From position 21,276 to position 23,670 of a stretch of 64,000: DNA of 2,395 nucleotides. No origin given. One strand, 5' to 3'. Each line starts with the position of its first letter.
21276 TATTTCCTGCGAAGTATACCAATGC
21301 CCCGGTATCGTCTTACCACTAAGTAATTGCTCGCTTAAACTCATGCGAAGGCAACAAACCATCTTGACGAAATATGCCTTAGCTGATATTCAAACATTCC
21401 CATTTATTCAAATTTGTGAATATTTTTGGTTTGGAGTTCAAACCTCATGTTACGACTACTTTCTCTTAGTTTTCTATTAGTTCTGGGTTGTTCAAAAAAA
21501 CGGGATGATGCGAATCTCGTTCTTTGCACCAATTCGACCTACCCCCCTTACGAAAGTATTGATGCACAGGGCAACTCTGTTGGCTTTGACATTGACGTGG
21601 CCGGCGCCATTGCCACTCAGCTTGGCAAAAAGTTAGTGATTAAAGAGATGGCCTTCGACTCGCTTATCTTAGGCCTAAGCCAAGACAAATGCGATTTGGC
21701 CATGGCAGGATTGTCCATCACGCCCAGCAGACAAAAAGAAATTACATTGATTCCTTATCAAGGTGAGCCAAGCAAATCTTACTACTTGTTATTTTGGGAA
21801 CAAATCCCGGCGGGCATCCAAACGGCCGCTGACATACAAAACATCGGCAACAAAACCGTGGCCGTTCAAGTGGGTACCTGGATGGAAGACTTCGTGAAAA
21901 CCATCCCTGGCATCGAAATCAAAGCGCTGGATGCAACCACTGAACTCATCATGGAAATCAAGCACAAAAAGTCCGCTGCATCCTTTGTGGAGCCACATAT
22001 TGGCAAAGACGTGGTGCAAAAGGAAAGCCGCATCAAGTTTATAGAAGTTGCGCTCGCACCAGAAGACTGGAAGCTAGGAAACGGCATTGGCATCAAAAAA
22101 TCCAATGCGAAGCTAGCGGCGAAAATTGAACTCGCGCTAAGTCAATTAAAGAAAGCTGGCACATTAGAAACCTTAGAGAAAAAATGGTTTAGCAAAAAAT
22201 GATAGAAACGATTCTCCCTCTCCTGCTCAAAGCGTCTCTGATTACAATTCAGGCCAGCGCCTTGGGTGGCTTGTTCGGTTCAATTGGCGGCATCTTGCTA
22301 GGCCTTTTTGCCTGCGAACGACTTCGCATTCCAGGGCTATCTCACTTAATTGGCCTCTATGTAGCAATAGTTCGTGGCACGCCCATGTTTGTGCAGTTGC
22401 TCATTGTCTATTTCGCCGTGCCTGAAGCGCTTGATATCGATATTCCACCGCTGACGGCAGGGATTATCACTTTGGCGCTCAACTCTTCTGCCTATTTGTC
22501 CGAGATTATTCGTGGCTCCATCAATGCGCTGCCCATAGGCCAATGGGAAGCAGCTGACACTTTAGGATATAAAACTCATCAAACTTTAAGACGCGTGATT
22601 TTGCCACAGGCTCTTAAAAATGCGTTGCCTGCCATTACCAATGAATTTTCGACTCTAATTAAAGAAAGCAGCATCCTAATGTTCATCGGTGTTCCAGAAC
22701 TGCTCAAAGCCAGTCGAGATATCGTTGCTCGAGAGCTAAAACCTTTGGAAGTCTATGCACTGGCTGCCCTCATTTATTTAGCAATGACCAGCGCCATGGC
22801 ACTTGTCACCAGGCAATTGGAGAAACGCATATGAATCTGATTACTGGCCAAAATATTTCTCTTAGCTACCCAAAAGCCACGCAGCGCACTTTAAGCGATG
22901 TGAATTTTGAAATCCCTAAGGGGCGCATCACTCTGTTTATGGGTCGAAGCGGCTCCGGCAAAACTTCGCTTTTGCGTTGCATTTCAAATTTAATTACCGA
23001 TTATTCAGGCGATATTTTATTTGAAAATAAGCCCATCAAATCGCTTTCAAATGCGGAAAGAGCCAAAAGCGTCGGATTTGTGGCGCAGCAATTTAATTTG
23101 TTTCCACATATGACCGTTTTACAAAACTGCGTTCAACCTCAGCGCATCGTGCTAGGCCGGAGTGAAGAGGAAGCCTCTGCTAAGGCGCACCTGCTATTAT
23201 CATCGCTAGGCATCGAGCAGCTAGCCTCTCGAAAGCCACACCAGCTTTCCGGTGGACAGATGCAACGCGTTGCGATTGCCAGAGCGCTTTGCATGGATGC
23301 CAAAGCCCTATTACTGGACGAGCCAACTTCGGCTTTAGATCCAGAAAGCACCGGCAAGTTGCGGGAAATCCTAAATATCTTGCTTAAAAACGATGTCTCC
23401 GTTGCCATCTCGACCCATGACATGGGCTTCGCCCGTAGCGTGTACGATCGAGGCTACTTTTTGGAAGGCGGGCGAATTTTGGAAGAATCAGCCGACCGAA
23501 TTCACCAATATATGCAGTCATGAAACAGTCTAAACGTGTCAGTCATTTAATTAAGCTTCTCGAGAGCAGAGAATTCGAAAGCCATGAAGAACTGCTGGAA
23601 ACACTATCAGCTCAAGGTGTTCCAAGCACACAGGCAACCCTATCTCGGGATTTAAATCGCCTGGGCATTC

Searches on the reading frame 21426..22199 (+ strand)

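Call 18: search_protein_families(library=pfam, proteins=[window:21426-22199:+])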
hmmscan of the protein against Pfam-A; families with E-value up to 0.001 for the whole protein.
window:21426-22199:+ (258 aa): 1 family
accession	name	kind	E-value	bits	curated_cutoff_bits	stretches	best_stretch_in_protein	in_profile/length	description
PF00497.25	SBP_bac_3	-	1.7e-30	105.9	26.4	2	31-113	1-84/132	Bacterial extracellular solute-binding proteins, family 3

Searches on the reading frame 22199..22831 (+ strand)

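Call 18: search_protein_families(library=pfam, proteins=[window:22199-22831:+])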
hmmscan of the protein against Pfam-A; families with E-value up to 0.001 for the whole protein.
window:22199-22831:+ (211 aa): 1 family
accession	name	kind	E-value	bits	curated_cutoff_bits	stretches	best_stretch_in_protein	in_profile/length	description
PF00528.27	BPD_transp_1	-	6.6e-20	72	26.4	1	31-211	1-182/184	Binding-protein-dependent transport system inner membrane component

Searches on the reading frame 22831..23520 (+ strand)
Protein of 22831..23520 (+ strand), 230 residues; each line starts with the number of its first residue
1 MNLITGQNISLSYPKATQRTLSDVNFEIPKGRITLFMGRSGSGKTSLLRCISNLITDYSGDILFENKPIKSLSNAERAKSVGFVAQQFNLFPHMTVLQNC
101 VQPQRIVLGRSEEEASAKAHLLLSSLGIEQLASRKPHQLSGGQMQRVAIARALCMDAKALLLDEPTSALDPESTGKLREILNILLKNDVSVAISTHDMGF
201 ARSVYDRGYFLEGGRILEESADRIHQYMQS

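Call 18: search_protein_families(library=pfam, proteins=[window:22831-23520:+])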
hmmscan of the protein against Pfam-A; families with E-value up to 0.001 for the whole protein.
window:22831-23520:+ (230 aa): 7 families
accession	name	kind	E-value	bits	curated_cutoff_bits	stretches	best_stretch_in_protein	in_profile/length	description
PF00005.33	ABC_tran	-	2.9e-37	128.8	25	1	21-167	1-137/137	ABC transporter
PF13304.12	AAA_21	-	7.1e-10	39.9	27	1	144-199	242-301/304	AAA domain, putative AbiEii toxin, Type IV TA system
PF13476.12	AAA_23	-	4e-05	24.8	27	1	22-62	11-50/201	AAA domain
PF13401.12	AAA_22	-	5.5e-05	23.9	27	1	32-190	6-115/130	AAA domain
PF02463.25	SMC_N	-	7.2e-05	22.8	40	0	31-199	24-200/220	RecF/RecN/SMC N terminal domain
PF09818.15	ABC_ATPase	-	0.0002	20.9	23.2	0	138-168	157-187/283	P-loop domain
PF13555.12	AAA_29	-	0.00023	21.3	27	1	23-56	14-47/61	P-loop containing region of AAA domain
